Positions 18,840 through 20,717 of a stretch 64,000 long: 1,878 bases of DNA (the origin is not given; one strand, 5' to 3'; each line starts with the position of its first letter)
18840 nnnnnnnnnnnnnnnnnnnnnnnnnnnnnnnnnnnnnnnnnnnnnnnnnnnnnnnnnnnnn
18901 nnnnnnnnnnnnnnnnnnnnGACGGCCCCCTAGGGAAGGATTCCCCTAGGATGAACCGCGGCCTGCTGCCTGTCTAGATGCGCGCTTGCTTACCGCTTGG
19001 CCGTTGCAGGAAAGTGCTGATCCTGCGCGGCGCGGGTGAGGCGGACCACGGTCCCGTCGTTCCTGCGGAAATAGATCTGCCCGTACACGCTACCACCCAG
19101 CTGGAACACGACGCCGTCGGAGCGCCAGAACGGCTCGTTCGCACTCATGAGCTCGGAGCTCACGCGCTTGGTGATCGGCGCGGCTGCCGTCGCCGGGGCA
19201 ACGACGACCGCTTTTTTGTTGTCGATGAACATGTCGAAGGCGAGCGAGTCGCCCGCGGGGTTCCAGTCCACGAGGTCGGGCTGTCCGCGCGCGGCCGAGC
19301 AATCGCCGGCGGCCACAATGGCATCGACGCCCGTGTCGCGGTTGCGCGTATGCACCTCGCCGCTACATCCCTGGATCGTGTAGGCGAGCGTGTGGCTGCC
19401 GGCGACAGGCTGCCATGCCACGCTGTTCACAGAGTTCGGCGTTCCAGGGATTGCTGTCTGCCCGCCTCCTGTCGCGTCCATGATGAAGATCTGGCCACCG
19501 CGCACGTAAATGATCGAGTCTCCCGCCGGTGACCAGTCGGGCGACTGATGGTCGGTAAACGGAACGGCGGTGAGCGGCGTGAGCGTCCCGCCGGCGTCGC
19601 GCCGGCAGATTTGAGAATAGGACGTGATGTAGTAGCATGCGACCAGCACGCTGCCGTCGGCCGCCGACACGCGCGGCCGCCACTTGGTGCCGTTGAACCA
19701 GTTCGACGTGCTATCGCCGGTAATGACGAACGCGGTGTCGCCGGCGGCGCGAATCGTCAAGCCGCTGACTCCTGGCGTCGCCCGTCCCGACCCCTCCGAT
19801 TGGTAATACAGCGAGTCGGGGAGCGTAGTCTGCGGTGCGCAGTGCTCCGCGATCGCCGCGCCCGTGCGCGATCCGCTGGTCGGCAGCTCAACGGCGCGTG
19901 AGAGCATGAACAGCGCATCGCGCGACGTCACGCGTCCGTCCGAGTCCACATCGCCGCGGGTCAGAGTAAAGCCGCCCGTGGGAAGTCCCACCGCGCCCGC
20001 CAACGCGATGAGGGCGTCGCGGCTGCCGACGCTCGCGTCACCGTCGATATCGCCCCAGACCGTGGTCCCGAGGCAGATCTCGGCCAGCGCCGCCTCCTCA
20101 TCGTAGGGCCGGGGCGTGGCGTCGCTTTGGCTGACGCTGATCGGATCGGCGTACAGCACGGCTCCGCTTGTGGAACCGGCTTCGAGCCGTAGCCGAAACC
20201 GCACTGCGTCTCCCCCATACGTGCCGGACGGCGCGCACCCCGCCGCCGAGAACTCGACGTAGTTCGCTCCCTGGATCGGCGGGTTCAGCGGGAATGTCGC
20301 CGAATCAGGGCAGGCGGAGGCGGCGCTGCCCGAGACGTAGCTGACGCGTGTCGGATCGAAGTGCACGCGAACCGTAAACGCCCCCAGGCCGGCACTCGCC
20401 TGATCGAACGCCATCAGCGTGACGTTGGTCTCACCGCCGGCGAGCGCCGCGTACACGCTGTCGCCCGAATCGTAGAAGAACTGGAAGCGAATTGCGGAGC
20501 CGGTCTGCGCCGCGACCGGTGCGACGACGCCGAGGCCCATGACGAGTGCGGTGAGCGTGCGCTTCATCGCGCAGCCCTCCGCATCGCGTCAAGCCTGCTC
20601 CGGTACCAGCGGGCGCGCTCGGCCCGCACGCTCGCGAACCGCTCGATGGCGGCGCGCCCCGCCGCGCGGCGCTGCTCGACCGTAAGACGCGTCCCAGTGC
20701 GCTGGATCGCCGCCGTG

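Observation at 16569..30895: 14-kb operon encoding a cohesin-dockerin surface assembly with no glycoside hydrolases, headed by a CsgG-like lipoprotein and an OM barrel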

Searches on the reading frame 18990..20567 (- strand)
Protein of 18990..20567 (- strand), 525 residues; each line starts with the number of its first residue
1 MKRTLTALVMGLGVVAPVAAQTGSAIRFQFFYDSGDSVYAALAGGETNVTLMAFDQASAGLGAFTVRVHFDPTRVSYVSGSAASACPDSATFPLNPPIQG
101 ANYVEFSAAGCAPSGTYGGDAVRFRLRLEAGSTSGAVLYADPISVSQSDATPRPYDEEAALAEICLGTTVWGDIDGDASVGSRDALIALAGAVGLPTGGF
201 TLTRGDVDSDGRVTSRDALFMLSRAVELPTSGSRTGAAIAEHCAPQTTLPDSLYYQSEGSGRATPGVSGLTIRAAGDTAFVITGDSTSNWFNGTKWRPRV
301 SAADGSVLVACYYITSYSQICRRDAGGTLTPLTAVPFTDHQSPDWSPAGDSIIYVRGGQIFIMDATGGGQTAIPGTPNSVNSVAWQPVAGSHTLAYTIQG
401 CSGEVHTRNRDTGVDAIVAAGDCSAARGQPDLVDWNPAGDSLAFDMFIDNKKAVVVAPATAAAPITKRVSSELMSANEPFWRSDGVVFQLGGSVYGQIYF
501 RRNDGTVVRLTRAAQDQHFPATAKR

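Call 3: search_protein_families(library=pfam, proteins=[window:18990-20567:-], max_evalue=0.1)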
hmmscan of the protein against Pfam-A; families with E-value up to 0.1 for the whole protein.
window:18990-20567:- (525 aa): 2 families
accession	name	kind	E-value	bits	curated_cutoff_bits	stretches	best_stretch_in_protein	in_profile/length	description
PF00404.24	Dockerin_1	-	3.1e-05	24.5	22.9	1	172-221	2-52/57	Dockerin type I domain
PF00930.27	DPPIV_N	-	0.0078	15.4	22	1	338-373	43-78/354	Dipeptidyl peptidase IV (DPP IV) N-terminal region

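Call 8: search_protein_families(library=ncbifam, proteins=[window:18990-20567:-], max_evalue=0.1)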
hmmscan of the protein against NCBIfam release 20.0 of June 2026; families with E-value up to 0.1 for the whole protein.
window:18990-20567:- (525 aa): 2 families
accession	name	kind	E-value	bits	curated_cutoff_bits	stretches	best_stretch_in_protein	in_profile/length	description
TIGR02800.1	propeller_TolB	equivalog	4.1e-05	22.7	343.15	1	291-387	233-332/418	Tol-Pal system beta propeller repeat protein TolB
NF033523.0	lasso_peptidase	equivalog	0.009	14.8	400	0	335-398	85-150/638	Atxe2 family lasso peptide isopeptidase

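Call 15: find_related_loci(query=window:18990-20567:-, collection=metagenome_contigs, flank=10000)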
Query window:18990-20567:- (525 aa) in metagenome_contigs; peptide patterns used: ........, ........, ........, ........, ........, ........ (x = any residue, [..] = any of these).
69 stretches matched a pattern; 6 encode a relative of the query (tblastn E <= 1e-3); 6 distinct loci.
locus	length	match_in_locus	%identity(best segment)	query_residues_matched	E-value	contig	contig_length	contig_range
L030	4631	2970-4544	100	1-525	0e+0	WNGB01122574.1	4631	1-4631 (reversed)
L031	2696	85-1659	86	1-525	0e+0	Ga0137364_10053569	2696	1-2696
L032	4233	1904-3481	80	1-525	0e+0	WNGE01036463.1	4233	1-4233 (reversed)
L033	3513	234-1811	78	1-525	0e+0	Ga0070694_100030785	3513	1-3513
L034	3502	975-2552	78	1-525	0e+0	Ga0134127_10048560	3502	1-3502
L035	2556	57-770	93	288-525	7e-148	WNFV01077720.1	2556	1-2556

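Call 72: search_protein_families(library=pfam, proteins=[L033:1965-3200:+], max_evalue=0.01)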
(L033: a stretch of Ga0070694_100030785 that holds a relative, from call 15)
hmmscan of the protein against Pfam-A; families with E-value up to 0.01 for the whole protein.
L033:1965-3200:+ (411 aa): 5 families
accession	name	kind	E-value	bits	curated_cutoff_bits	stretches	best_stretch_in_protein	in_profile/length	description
PF02369.22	Big_1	-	3.7e-20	72.3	34.9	3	35-114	6-87/93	Bacterial Ig-like domain (group 1)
PF00127.26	Copper-bind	-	7.5e-07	29.9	21.2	1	326-409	5-98/99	Copper binding proteins, plastocyanin/azurin family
PF09134.16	Invasin_D3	-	1.4e-06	29.2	33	1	34-110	8-84/98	Invasin, domain 3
PF17789.7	MG4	-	0.00012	22.6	24.7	1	51-109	18-75/95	Macroglobulin domain MG4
PF13473.12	Cupredoxin_1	-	0.00099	19.5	27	1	321-409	18-104/104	Cupredoxin-like domain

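Call 74: search_solved_structures(query=window:18990-20567:-, max_evalue=1)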
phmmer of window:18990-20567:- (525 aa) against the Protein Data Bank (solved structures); distinct sequences matched with E-value up to 1: 13.
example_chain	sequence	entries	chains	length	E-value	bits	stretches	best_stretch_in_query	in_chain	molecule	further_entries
6kg9_A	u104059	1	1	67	0.045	15.7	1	168-224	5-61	And cellulose-binding endoglucanase family 9 CelL ortholog dockerin domain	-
3nbc_A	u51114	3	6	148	0.068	15.1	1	375-467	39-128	Ricin B-like lectin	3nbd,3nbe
1daq_A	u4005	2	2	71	0.12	14.2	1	167-224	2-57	ENDOGLUCANASE SS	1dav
2mte_A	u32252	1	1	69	0.21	13.5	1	168-224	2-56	Cellulose 1,4-beta-cellobiosidase (reducing end) CelS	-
1ohz_B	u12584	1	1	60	0.34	12.8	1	172-224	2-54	ENDO-1,4-BETA-XYLANASE Y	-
2ccl_B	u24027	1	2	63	0.48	12.3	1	170-224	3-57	ENDO-1,4-BETA-XYLANASE Y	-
4uyp_B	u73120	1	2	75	0.49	12.2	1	170-221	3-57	Cellulosomal scaffoldin adaptor protein B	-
4uyq_B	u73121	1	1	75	0.49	12.2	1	170-221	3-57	Cellulosomal scaffoldin adaptor protein B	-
2l83_A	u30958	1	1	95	0.55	12.1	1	159-192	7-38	Small archaeal modifier protein 1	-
6kgc_B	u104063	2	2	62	0.56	12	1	168-223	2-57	And cellulose-binding endoglucanase family 9 CelL ortholog dockerin domain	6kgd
6kge_D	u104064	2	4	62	0.61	11.9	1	168-224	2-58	And cellulose-binding endoglucanase family 9 CelL ortholog dockerin domain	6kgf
9p4n_R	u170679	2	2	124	0.62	11.9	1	193-235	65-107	Dyslexia-associated protein KIAA0319-like protein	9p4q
2y3n_B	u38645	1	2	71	0.88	11.4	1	171-222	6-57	CELLULOSOMAL FAMILY-48 PROCESSIVE GLYCOSIDE HYDROLASE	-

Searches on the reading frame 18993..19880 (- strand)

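Call 49: search_protein_families(library=pfam, proteins=[window:18993-19880:-], max_evalue=10)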
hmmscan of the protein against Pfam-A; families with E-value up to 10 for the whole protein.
seq(296 aa): 1 family
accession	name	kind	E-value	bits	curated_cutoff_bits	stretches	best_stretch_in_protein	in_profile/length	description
PF00930.27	DPPIV_N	-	0.0026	17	22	1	109-144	43-78/354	Dipeptidyl peptidase IV (DPP IV) N-terminal region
